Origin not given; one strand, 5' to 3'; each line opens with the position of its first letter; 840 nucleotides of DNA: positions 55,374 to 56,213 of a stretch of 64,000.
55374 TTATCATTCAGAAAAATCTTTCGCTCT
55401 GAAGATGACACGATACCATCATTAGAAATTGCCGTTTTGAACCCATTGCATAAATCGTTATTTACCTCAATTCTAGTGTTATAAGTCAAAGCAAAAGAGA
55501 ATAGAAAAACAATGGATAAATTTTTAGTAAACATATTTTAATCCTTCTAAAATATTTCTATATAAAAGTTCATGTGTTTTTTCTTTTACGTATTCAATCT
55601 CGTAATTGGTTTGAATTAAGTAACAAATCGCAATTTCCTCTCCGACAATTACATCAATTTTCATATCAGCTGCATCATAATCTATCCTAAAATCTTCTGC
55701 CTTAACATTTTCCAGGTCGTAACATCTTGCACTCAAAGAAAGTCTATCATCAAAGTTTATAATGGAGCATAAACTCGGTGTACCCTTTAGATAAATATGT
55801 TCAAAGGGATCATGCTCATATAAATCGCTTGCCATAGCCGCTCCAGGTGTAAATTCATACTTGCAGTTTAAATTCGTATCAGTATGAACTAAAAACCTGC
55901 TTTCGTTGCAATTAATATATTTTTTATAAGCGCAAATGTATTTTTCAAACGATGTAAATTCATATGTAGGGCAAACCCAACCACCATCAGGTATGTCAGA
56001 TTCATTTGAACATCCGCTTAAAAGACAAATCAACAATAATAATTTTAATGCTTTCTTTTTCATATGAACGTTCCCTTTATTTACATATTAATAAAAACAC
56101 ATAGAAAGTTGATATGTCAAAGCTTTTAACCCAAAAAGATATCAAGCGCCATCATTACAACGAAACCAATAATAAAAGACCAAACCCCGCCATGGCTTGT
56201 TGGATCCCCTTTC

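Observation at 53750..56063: Streptopain-like C10 cysteine protease overlapped by an upstream lipoprotein gene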

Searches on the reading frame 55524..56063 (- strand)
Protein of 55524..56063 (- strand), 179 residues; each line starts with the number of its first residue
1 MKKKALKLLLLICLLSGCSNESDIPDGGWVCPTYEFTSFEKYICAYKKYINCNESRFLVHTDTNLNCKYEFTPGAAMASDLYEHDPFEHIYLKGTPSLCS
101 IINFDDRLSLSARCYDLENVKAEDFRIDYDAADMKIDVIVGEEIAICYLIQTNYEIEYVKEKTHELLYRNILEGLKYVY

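Call 3: search_protein_families(library=pfam, proteins=[window:55524-56063:-], max_evalue=1)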
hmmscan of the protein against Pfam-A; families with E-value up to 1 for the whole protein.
window:55524-56063:- (179 aa): 0 families

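Call 4: search_protein_families(library=ncbifam, proteins=[window:55524-56063:-], max_evalue=1)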
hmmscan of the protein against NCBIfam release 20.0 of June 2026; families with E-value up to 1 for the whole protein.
window:55524-56063:- (179 aa): 0 families

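Call 7: find_homologous_proteins(query=window:55524-56063:-)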
Query window:55524-56063:- (179 aa): 1 proteins with E <= 0.001 among 28 candidates.
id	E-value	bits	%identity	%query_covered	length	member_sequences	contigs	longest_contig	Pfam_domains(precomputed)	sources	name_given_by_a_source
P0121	1.1e-117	408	100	100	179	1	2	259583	-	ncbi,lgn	-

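Call 8: search_solved_structures(query=window:55524-56063:-, max_evalue=10, show_alignments=2)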
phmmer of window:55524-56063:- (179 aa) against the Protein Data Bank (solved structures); distinct sequences matched with E-value up to 10: 1.
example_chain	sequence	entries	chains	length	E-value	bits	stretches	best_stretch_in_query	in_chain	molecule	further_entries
9f4a_AL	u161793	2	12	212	0.24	14.4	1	41-117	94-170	Baseplate wedge subunit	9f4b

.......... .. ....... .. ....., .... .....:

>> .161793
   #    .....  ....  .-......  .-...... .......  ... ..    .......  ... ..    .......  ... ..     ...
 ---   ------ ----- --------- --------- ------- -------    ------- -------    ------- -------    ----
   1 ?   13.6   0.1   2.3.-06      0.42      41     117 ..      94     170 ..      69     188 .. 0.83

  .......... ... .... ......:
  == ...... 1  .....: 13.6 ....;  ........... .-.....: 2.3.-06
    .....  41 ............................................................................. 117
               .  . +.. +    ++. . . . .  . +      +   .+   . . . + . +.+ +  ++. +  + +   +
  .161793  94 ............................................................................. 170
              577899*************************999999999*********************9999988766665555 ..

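Call 18: search_protein_representatives(protein=window:55524-56063:-)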
Query: 179 residues. Proteins with E-value up to 0.001 (for the whole library): 1; up to 1e-10: 1; up to 1e-30: 1. The best 1 are listed.
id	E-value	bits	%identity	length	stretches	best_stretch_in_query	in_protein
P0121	3.4e-118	408.2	100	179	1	1-179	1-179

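Call 26: find_homologous_proteins(query=A2, max_evalue=0.01)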
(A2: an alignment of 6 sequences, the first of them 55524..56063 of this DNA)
Query A2 (6 sequences) (179 aa, profile of the alignment): 7 proteins with E <= 0.01 among 1066 candidates.
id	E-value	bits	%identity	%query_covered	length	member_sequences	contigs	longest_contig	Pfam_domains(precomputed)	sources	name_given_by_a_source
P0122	1.9e-63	232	29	36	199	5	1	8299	-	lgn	-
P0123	5.1e-63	230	27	36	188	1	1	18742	-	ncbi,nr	ncbi:MAG: hypothetical protein K6E11_04385 [Bacilli bacterium]|nr:hypothetical protein [Bacilli bact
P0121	8.6e-46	174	100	100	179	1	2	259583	-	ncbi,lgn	-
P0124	2.6e-35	140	28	34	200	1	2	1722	-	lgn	-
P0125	4.7e-33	133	34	35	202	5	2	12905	-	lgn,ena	-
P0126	5.0e-33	132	22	92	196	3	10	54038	-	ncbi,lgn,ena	-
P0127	1.2e-30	125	35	21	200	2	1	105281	-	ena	-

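Call 37: predict_structure(alignment_id=A3)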
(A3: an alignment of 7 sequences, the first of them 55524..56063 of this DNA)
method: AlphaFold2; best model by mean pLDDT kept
length: 179 residues; sequences in the alignment: 7
mean_pLDDT: 75.8   pTM: 0.68
mean pLDDT of the five models: 75.8, 72.8, 68.5, 68.4, 64.0
residues with pLDDT >= 90: 10; 70-90: 127; 50-70: 22; < 50: 20
segments of 3 or more residues with pLDDT < 50: 1-3, 7-11, 13-23
pLDDT, mean of each block of 10 residues (from residue 1): 48 46 58 89 88 79 84 80 69 70 83 75 78 81 86 86 85 78
secondary structure, 60 per line:
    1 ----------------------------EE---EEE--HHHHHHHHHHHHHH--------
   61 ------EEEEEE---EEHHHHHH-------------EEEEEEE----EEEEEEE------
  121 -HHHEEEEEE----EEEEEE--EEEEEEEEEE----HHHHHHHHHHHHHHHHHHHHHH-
elements in order: E34-36 H39-52 E67-72 H78-83 E97-103 E108-114 E125-130 E135-140 E143-152 H157-178

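Call 54: search_solved_structures(query=A3, max_evalue=10)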
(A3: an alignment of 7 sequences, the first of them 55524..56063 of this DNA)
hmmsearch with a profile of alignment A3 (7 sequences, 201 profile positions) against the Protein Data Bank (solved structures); distinct sequences matched with E-value up to 10: 0.

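Call 66: find_encoding_contigs(protein=P0126, flank=4000, max_places=2)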
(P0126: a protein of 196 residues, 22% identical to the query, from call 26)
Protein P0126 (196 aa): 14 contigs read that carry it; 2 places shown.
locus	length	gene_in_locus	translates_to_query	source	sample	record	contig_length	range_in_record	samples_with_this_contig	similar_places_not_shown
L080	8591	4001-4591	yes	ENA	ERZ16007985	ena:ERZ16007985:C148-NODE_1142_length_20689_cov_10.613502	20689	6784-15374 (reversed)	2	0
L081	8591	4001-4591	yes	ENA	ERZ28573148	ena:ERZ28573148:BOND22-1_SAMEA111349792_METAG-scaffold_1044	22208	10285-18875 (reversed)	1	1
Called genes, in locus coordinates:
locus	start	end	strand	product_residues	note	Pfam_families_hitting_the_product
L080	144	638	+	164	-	-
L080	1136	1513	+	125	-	-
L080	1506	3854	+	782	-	-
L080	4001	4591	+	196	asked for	-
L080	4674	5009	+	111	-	-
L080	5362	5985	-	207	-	PF13707:RloB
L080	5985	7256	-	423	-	PF13304:AAA_21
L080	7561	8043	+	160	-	PF01257:2Fe-2S_thioredx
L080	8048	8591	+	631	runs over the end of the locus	PF01257:2Fe-2S_thioredx, PF01512:Complex1_51K, PF10531:SLBB (weak), PF10589:NADH_4Fe-4S, PF00037:Fer4 (weak), PF12838:Fer4_7, PF13237:Fer4_10, PF00037:Fer4, +3 more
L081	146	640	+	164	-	-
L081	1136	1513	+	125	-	-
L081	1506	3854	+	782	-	-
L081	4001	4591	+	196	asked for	-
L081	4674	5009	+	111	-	-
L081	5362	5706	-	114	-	PF13707:RloB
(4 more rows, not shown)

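Call 67: find_encoding_contigs(protein=P0127, flank=4000, max_places=2)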
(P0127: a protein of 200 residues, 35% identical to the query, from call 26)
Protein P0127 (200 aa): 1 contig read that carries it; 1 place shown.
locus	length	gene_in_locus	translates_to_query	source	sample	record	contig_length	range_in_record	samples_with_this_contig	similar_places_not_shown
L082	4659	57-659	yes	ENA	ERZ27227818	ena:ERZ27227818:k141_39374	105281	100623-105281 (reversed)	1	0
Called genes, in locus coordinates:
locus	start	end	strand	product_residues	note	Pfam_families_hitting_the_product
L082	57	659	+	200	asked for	-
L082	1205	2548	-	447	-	PF01943:Polysacc_synt (weak)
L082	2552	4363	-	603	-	PF02776:TPP_enzyme_N, PF00205:TPP_enzyme_M, PF02775:TPP_enzyme_C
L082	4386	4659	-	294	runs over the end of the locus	PF01370:Epimerase, PF04321:RmlD_sub_bind (faint), PF16363:GDP_Man_Dehyd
